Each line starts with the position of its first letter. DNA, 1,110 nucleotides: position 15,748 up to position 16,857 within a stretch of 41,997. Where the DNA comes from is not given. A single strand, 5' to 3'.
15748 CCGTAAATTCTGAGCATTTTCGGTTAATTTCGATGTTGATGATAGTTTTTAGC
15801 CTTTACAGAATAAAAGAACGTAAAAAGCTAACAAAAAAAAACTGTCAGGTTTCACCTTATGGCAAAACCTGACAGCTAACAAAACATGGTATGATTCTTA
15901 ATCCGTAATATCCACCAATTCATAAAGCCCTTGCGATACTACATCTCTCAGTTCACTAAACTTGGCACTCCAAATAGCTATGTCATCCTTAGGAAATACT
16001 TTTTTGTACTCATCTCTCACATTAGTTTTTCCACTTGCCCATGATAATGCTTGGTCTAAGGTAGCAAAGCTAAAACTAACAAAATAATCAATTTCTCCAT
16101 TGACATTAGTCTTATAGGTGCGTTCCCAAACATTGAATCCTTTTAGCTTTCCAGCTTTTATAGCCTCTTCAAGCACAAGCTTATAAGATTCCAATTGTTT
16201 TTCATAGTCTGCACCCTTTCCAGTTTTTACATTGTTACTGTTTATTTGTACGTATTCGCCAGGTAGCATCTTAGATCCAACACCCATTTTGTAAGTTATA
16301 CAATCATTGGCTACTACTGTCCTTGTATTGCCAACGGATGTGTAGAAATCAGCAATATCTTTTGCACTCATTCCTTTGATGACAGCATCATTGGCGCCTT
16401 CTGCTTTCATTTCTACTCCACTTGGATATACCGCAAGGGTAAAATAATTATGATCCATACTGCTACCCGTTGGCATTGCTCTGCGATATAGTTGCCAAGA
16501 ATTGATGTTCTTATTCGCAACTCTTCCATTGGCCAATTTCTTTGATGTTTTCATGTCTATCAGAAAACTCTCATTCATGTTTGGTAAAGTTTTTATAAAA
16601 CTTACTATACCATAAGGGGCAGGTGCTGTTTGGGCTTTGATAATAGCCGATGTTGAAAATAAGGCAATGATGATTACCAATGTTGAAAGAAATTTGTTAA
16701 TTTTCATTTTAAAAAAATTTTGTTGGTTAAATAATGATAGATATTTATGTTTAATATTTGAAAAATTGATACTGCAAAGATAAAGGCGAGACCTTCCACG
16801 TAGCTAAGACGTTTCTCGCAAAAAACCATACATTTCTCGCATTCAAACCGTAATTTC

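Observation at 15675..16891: Shared leftward promoter plus 21-bp-phased TCTCGCA direct repeats: a candidate operator for the AraC outputs of the adjacent hybrid sensors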

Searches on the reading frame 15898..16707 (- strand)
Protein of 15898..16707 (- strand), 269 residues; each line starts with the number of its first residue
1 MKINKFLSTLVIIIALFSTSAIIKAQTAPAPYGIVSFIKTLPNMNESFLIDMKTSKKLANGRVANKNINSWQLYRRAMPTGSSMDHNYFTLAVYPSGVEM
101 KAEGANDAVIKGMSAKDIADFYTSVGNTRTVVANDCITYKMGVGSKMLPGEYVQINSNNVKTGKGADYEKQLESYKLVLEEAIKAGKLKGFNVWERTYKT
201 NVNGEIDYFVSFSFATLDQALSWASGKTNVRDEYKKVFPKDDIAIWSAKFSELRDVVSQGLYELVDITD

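Call 9: search_protein_families(library=pfam, proteins=[window:15898-16707:-])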
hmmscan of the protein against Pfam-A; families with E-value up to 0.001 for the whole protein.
window:15898-16707:- (269 aa): 0 families

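Call 15: find_related_loci(query=window:15898-16707:-, collection=genome_contigs, flank=10000)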
Query window:15898-16707:- (269 aa) in genome_contigs; peptide patterns used: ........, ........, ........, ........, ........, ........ (x = any residue, [..] = any of these).
286 stretches matched a pattern; 15 encode a relative of the query (tblastn E <= 1e-3); 15 distinct loci.
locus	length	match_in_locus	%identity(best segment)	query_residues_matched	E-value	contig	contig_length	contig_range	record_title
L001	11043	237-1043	80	1-269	3e-148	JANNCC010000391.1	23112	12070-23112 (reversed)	MAG: Chitinophagaceae bacterium isolate OTE_78_metabat_244_sub OTE_78_k141_964311, whole genome shotgun sequence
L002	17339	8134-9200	75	1-269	1e-135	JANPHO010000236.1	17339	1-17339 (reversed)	MAG: Saprospiraceae bacterium isolate VAR_69_metabat_100 VAR_69_k141_782118, whole genome shotgun sequence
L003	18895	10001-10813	75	1-269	5e-135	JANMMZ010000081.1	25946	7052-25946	MAG: Saprospiraceae bacterium isolate OTE_58_metabat_412 OTE_58_k141_3549829, whole genome shotgun sequence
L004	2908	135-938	73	1-269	5e-133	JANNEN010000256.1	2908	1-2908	MAG: Emticicia sp. isolate OTE_75_metabat_385 OTE_75_k141_4050380, whole genome shotgun sequence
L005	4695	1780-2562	66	6-269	4e-115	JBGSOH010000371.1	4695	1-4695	MAG: Saprospiraceae bacterium isolate JTS-AC275 k141_3188863, whole genome shotgun sequence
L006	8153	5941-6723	63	6-269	1e-108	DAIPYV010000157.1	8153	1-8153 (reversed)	MAG TPA_asm: Saprospiraceae bacterium isolate CTOTU7370 NODE_13172_length_8153_cov_6.541739, whole genome shotgun sequen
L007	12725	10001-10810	58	5-269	9e-98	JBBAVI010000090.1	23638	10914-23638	MAG: Saprospiraceae bacterium isolate EUL_319 ctg90-EUL_319, whole genome shotgun sequence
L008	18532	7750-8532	58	10-269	3e-96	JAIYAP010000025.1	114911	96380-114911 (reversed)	MAG: Saprospiraceae bacterium isolate E1_MAG_00004 pond_E1_MAG_00004_000000000087, whole genome shotgun sequence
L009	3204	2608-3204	72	1-202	1e-92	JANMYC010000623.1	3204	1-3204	MAG: Saprospiraceae bacterium isolate OTE_8_metabat_49 OTE_8_k141_4403497, whole genome shotgun sequence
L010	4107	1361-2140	52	10-269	4e-83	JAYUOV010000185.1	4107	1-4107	MAG: Chitinophagaceae bacterium isolate GL106_DN_concoct_178 GL106_DN_concoct_178_184, whole genome shotgun sequence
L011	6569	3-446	57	123-269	1e-50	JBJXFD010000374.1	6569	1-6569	MAG: Saprospiraceae bacterium isolate F1F2.bin.554 k127_7604887, whole genome shotgun sequence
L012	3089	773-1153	65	141-269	2e-47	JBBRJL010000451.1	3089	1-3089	MAG: Chitinophagales bacterium isolate Co_metawrap_2863 Cmw_2863_k141_21840654_length_3089_cov_8.0000, whole genome shot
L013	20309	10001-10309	76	167-269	2e-47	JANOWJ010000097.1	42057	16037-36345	MAG: Saprospiraceae bacterium isolate VAR_35_metabat_455 VAR_35_k141_4948958, whole genome shotgun sequence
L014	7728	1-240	73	190-269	3e-34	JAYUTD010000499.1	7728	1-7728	MAG: Saprospiraceae bacterium isolate GL119_DN_metabinner_2 GL119_DN_metabinner_2_498, whole genome shotgun sequence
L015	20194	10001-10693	32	32-265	1e-26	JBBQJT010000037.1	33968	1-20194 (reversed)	MAG: Chitinophagales bacterium isolate Co_metawrap_672 Cmw_672_k141_24977969_length_33968_cov_12.9986, whole genome shot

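Call 16: find_homologous_proteins(query=window:15898-16707:-)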
Query window:15898-16707:- (269 aa): 94 proteins with E <= 0.001 among 507 candidates.
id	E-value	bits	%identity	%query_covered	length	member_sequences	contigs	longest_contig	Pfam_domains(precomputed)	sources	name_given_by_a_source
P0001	4.0e-173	591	100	100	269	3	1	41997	-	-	-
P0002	7.4e-152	522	88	100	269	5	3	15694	-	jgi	jgi:hypothetical protein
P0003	7.8e-143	492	84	100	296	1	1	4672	-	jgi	jgi:hypothetical protein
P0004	8.8e-143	492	82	100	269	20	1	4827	-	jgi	jgi:hypothetical protein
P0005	2.8e-141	487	83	100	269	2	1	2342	-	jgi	jgi:hypothetical protein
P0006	1.7e-139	481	82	100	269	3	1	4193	-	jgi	jgi:hypothetical protein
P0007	3.6e-139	480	83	100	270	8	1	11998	-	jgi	jgi:hypothetical protein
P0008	2.2e-138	478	80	100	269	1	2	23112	-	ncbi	-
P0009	2.4e-138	478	82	100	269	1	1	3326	-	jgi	jgi:hypothetical protein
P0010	2.7e-137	474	81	100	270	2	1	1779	-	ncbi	-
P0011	9.1e-135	466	79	100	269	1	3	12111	-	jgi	jgi:hypothetical protein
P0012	1.2e-134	465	79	100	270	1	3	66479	-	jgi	jgi:hypothetical protein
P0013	2.2e-134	465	82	97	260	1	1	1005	-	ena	-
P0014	7.2e-134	463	79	100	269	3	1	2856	-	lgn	-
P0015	7.4e-125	433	75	100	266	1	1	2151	-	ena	-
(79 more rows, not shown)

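Call 18: find_encoding_contigs(protein=P0002, flank=10000, max_places=4)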
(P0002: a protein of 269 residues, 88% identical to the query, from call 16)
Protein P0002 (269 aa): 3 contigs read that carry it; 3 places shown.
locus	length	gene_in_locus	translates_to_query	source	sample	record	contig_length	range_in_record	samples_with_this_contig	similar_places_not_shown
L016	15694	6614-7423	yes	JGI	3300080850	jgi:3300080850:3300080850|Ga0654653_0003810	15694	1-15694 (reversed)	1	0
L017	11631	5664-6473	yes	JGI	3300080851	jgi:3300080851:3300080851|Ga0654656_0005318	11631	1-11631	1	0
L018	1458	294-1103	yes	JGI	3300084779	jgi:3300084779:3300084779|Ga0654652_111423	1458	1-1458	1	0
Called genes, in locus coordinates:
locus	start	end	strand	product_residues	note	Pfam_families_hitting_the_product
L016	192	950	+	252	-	-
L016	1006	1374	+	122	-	PF07786:HGSNAT_cat (weak), PF01757:Acyl_transf_3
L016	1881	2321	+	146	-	-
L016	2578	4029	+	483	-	PF01637:ATPase_2, PF13191:AAA_16 (weak), PF13173:AAA_14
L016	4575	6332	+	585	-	PF12833:HTH_18, PF07719:TPR_2 (faint), PF13181:TPR_8 (faint), PF13428:TPR_14 (faint), PF14559:TPR_19 (faint), PF23300:HEAT_Nup120 (faint), PF00165:HTH_AraC (weak), PF13431:TPR_17 (faint), +9 more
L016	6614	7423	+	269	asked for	-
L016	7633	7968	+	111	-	PF04397:LytTR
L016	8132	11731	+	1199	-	PF13385:Laminin_G_3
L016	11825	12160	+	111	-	PF04397:LytTR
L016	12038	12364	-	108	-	-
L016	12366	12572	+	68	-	-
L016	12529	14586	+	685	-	PF13581:HATPase_c_2 (faint), PF07536:HWE_HK (faint), PF07568:HisKA_2, PF02518:HATPase_c (weak)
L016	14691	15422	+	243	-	PF00072:Response_reg, PF04397:LytTR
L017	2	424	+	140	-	?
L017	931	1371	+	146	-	-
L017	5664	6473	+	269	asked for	-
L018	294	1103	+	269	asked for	-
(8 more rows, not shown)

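Call 19: find_encoding_contigs(protein=P0012, flank=10000, max_places=4)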
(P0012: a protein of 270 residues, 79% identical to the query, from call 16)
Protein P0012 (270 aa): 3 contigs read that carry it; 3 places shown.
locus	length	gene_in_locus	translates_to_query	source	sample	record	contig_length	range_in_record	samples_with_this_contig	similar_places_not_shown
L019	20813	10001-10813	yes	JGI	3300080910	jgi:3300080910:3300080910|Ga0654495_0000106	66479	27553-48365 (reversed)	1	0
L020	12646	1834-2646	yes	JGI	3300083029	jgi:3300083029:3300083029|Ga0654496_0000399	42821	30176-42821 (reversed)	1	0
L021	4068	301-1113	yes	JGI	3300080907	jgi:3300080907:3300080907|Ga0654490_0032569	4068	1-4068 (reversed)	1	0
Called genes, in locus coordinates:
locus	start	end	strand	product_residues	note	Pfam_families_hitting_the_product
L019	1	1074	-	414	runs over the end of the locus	PF00083:Sugar_tr (weak), PF07690:MFS_1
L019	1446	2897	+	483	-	PF00070:Pyr_redox (faint), PF00743:FMO-like, PF01266:DAO (faint), PF01946:Thi4 (faint), PF07992:Pyr_redox_2 (faint), PF13450:NAD_binding_8 (weak), PF13738:Pyr_redox_3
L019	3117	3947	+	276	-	PF02498:Bro-N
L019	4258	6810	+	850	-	PF13855:LRR_8 (faint), PF23598:LRR_14, PF09234:DUF1963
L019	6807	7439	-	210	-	-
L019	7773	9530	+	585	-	PF12833:HTH_18, PF07719:TPR_2 (faint), PF13174:TPR_6 (faint), PF13181:TPR_8 (faint), PF14559:TPR_19 (faint), PF23300:HEAT_Nup120 (faint), PF00165:HTH_AraC (weak), PF21033:RMD1-3 (faint), +11 more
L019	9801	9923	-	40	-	-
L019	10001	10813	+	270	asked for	-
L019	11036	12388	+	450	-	-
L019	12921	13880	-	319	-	PF26113:GH16_XgeA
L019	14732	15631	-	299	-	PF00892:EamA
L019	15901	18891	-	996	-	PF02927:CelD_N, PF00759:Glyco_hydro_9, PF18962:Por_Secre_tail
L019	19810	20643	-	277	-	PF03935:SKN1_KRE6_Sbg1 (weak), PF26113:GH16_XgeA, PF00722:Glyco_hydro_16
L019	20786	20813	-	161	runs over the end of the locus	-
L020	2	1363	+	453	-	?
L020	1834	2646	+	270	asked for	-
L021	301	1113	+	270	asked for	-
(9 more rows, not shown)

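Call 20: find_encoding_contigs(protein=P0007, flank=10000, max_places=4)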
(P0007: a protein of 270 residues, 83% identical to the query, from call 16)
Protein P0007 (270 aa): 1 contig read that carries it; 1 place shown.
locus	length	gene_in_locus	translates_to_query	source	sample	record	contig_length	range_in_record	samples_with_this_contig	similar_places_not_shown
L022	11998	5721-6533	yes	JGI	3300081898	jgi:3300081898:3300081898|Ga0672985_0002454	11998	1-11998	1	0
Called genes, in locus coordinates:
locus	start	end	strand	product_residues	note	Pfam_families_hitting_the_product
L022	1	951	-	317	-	?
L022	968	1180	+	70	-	-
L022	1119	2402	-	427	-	-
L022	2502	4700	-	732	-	PF03412:Peptidase_C39, PF00664:ABC_membrane, PF00005:ABC_tran, PF02463:SMC_N (faint)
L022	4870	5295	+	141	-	PF07719:TPR_2 (faint)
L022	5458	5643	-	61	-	-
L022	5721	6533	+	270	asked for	-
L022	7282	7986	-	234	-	-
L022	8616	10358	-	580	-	PF00165:HTH_AraC (faint), PF12833:HTH_18, PF13181:TPR_8 (faint), PF14559:TPR_19 (faint), PF13428:TPR_14 (faint), PF00515:TPR_1 (faint), PF07719:TPR_2 (faint), PF13424:TPR_12 (faint), +1 more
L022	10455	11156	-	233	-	PF00160:Pro_isomerase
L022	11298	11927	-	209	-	PF06439:3keto-disac_hyd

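Call 58: predict_structure(alignment_id=A2)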
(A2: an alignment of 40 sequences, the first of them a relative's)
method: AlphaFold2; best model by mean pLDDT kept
length: 269 residues; sequences in the alignment: 40
mean_pLDDT: 83.6   pTM: 0.78
mean pLDDT of the five models: 83.6, 82.2, 82.1, 81.9, 76.9
residues with pLDDT >= 90: 131; 70-90: 94; 50-70: 29; < 50: 15
segments of 3 or more residues with pLDDT < 50: 16-28
pLDDT, mean of each block of 10 residues (from residue 1): 51 51 42 90 90 89 87 88 83 86 70 83 86 89 91 94 93 94 95 83 75 95 90 94 89 91 88
secondary structure, 60 per line:
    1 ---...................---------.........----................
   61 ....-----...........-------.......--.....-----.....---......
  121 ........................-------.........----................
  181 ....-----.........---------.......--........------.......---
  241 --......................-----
elements in order: H4-22 E32-40 H45-64 E70-80 E88-94 H97-101 H107-111 H115-128 E129-144 E152-160 H165-184 E190-198 E208-214 H217-224 H231-237 H243-253 E254-264

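Call 61: fold_search(model_id=the predicted structure, library=pdb)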
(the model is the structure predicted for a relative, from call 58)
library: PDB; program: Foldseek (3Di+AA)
matches with E <= 10: 1255; with E <= 0.001: 206
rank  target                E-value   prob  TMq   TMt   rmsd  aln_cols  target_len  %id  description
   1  2pgc_C                2.7e-10  1.00  0.58  0.74   4.7       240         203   10  Crystal structure of a a marine metagenome protein (jcvi_pep_1096685590403) from uncultured marine organism at 2.53 A  (released 2007-04-24)
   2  2pgc_A                6.2e-10  1.00  0.58  0.73   4.5       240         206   10  Crystal structure of a a marine metagenome protein (jcvi_pep_1096685590403) from uncultured marine organism at 2.53 A  (released 2007-04-24)
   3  2pgc_B                9.6e-10  1.00  0.58  0.74   4.6       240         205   10  Crystal structure of a a marine metagenome protein (jcvi_pep_1096685590403) from uncultured marine organism at 2.53 A  (released 2007-04-24)
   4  3mcs_A                3.4e-09  1.00  0.51  0.61   6.0       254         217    8  Crystal structure of Putative monooxygenase (FN1347) from FUSOBACTERIUM NUCLEATUM SUBSP. NUCLEATUM ATCC 25586 at 2.55  (released 2010-05-19)
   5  3dtz_A                4.1e-09  1.00  0.46  0.56   6.7       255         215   12  Crystal structure of Putative Chlorite dismutase TA0507 (released 2008-08-05)
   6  3mcs_B                7.6e-09  1.00  0.53  0.63   5.6       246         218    8  Crystal structure of Putative monooxygenase (FN1347) from FUSOBACTERIUM NUCLEATUM SUBSP. NUCLEATUM ATCC 25586 at 2.55  (released 2010-05-19)
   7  3dtz_D                1.3e-08  1.00  0.47  0.55   6.6       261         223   12  Crystal structure of Putative Chlorite dismutase TA0507 (released 2008-08-05)
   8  3f44                  1.4e-08  1.00  0.50  0.61   5.9       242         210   14  Crystal structure of putative monooxygenase (YP_193413.1) from Lactobacillus acidophilus NCFM at 1.55 A resolution (released 2008-11-18)
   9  3dtz_C                2.1e-08  1.00  0.46  0.55   6.7       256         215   13  Crystal structure of Putative Chlorite dismutase TA0507 (released 2008-08-05)
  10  3dtz_B                2.1e-08  1.00  0.46  0.53   6.9       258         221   12  Crystal structure of Putative Chlorite dismutase TA0507 (released 2008-08-05)
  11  5f9p_A                2.5e-07  1.00  0.52  0.57   6.9       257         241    8  Crystal structure study of anthrone oxidase-like protein (released 2016-12-14)
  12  2vxh_F                2.9e-07  1.00  0.44  0.50   6.9       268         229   10  The crystal structure of chlorite dismutase: a detox enzyme producing molecular oxygen (released 2009-03-03)
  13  2cb2_A                3.1e-07  1.00  0.56  0.50   7.7       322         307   10  Sulfur Oxygenase Reductase from Acidianus Ambivalens (released 2006-02-24)
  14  6qjc_A                3.3e-07  1.00  0.58  0.51   5.9       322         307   10  Dimethyl disulfide inhibited sulfur oxygenase reductase (released 2020-02-05)
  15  6qkm_A                3.3e-07  1.00  0.57  0.51   7.2       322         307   10  Diallyl trisulfide inhibited sulfur oxygenase reductase (released 2020-02-19)
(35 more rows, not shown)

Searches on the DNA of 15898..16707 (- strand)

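Call 55: search_rna_families(sources=[L001, L002, L003, L030, L037, L038, L040, L010], threshold=gathering, show_alignments=3)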
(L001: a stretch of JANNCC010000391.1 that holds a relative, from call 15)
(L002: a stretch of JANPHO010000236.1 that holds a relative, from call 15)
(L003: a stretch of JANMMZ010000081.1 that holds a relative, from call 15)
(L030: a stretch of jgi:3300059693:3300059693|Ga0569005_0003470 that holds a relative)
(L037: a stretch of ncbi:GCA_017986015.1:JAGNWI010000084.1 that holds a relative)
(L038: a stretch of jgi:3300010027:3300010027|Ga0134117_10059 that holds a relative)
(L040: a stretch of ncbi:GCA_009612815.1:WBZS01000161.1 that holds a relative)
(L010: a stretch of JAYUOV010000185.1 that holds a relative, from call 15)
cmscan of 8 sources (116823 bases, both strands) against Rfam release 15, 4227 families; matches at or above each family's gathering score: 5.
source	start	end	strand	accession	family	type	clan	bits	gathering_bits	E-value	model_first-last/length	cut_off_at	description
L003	8805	8837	+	RF02914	DUF805b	Cis-reg;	CL00115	43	35.6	1.3e-08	1-35/35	no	DUF805b RNA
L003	9946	9978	+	RF02914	DUF805b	Cis-reg;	CL00115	40.6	35.6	8.2e-08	1-35/35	no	DUF805b RNA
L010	3756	3788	+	RF02914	DUF805b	Cis-reg;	CL00115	40.5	35.6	9e-08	1-35/35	no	DUF805b RNA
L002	8080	8112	+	RF02914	DUF805b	Cis-reg;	CL00115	39.7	35.6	1.7e-07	1-35/35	no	DUF805b RNA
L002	9060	9092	+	RF02914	DUF805b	Cis-reg;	CL00115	36.2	35.6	2.5e-06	1-35/35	no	DUF805b RNA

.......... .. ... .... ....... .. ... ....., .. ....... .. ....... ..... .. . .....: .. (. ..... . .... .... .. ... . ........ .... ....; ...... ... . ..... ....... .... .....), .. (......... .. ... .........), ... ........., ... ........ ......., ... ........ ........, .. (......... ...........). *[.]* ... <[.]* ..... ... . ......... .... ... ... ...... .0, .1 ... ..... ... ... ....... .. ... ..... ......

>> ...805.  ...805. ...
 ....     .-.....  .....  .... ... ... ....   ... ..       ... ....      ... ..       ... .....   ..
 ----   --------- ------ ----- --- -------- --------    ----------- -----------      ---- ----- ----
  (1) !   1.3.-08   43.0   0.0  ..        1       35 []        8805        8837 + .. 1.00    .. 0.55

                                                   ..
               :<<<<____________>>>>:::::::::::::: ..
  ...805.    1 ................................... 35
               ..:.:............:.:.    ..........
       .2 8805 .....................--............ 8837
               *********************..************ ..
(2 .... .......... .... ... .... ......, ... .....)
